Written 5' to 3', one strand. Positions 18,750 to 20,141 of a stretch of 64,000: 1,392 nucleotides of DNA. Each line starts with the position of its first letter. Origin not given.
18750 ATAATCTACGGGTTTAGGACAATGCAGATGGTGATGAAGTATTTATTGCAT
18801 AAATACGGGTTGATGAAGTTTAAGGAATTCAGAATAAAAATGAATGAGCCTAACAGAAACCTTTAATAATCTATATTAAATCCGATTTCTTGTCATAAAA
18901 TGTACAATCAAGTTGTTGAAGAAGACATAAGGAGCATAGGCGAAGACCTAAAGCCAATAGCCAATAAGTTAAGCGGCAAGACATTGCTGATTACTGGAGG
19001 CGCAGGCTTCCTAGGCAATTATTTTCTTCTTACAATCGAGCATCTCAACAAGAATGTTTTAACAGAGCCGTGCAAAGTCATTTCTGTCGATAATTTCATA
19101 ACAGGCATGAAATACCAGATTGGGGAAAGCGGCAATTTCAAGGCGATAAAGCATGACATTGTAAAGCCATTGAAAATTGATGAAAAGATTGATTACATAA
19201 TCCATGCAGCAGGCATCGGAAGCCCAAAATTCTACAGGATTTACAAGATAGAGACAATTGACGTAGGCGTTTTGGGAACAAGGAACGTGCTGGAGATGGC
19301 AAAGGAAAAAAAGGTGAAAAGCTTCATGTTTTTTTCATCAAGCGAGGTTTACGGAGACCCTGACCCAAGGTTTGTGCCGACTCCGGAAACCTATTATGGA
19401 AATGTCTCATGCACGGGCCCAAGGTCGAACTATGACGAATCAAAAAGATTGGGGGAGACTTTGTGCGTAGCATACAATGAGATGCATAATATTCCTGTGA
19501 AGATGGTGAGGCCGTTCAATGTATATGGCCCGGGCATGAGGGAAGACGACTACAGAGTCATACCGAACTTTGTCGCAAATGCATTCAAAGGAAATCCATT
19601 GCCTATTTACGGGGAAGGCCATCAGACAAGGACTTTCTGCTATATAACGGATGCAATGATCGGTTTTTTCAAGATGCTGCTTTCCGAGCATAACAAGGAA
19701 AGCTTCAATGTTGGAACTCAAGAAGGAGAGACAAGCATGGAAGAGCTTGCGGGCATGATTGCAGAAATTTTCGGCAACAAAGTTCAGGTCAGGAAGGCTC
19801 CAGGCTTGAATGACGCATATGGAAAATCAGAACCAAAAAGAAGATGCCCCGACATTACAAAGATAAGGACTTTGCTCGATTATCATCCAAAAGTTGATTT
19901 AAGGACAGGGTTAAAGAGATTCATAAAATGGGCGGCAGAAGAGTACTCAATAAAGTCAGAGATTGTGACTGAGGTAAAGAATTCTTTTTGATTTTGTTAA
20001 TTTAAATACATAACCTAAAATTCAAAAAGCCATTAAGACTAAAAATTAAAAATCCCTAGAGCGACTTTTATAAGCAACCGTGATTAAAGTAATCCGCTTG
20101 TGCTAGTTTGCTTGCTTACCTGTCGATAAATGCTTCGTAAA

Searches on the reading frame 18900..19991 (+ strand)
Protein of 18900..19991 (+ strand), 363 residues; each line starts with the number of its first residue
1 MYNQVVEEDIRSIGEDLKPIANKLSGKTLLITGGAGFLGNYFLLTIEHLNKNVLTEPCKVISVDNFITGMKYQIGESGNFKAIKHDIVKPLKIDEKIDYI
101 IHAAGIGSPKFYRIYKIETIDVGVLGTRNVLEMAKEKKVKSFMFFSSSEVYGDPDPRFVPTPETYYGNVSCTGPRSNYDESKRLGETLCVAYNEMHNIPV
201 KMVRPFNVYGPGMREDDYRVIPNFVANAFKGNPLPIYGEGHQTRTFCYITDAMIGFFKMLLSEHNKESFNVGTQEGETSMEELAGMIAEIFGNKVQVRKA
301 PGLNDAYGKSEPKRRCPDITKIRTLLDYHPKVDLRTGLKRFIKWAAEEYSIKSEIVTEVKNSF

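Call 68: search_protein_families(library=ncbifam, proteins=[window:18900-19991:+], max_evalue=1e-10)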
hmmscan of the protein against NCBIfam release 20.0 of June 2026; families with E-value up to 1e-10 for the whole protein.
window:18900-19991:+ (363 aa): 11 families
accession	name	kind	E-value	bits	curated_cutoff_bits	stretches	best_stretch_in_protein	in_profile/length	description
TIGR01181.1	dTDP_gluc_dehyt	equivalog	1.7e-31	109.5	365.1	1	29-348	2-314/321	dTDP-glucose 4,6-dehydratase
TIGR04180.1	EDH_00030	hypoth_equivalog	2.3e-31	109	475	1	30-332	2-296/297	NAD-dependent 4,6-dehydratase LegB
NF011728.1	PRK15181.1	equivalog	2.2e-27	96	760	1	24-350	13-342/348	Vi polysaccharide biosynthesis UDP-N-acetylglucosaminuronic acid C-4 epimerase TviC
NF007490.0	PRK10084.1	subfamily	6.1e-21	74.8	649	1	29-348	3-337/361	dTDP-glucose 4,6-dehydratase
TIGR02197.1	heptose_epim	equivalog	1.4e-20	73.7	274.6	1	29-346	1-314/316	ADP-glyceromanno-heptose 6-epimerase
NF008872.0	PRK11908.1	equivalog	2.5e-19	69.5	294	1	28-350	3-340/349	bifunctional UDP-4-keto-pentose/UDP-xylose synthase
TIGR01179.1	galE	equivalog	2.1e-18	66.3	262.3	1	29-347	2-327/332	UDP-glucose 4-epimerase GalE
NF005998.1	PRK08125.1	equivalog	1.8e-17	63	777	1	26-342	315-646/649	bifunctional UDP-4-amino-4-deoxy-L-arabinose formyltransferase/UDP-glucuronic acid oxidase ArnA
NF007582.0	PRK10217.1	equivalog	2.1e-17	63.2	698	1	27-345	2-331/355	dTDP-glucose 4,6-dehydratase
NF047922.1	GDPFucSynFcl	equivalog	3.1e-16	59.7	500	1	90-347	47-303/308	GDP-L-fucose synthase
TIGR02622.1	CDP_4_6_dhtase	equivalog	4.1e-15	55.8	278.45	1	26-356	4-341/352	CDP-glucose 4,6-dehydratase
